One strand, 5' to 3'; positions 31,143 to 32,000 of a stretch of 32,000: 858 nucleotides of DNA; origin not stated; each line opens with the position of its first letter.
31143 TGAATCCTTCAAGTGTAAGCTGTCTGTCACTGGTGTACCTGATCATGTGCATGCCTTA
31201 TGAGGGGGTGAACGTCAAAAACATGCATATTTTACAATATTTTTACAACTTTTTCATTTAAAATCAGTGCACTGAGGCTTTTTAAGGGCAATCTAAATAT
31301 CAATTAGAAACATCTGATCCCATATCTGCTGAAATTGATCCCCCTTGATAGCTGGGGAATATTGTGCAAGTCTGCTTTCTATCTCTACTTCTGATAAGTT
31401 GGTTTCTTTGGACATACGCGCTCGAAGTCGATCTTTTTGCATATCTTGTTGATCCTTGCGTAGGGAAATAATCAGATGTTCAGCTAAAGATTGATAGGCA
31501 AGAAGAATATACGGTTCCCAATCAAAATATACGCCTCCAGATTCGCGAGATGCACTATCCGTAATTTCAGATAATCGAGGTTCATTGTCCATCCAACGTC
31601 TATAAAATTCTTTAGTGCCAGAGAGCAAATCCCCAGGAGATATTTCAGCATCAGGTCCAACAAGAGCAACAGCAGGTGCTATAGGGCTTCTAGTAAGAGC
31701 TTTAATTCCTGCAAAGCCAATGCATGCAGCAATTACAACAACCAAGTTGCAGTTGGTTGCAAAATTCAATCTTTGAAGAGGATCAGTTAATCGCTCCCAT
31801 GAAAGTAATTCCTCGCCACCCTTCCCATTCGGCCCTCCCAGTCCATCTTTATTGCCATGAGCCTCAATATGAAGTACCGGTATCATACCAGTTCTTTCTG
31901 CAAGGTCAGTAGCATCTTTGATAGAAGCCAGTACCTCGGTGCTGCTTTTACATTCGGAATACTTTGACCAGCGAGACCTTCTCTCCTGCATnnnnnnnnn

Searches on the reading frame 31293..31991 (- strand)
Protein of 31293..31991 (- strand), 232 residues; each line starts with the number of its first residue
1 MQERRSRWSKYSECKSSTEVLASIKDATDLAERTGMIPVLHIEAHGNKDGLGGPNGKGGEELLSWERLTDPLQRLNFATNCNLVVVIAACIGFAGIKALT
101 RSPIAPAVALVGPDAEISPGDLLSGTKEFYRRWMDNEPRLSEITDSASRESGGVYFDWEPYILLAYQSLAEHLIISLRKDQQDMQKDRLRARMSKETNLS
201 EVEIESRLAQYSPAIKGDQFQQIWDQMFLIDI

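Call 45: search_protein_families(library=pfam, proteins=[window:31293-31991:-], max_evalue=0.01)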
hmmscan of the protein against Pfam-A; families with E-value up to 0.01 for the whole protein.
window:31293-31991:- (232 aa): 0 families

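Call 69: search_protein_families(library=ncbifam, proteins=[window:31293-31991:-], max_evalue=0.01)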
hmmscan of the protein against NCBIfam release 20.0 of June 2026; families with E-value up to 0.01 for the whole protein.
window:31293-31991:- (232 aa): 0 families

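Call 76: find_encoding_contigs(protein=window:31293-31991:-, flank=10000, max_places=4)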
Protein window:31293-31991:- (232 aa): no gene with exactly this product is on record in the collection.
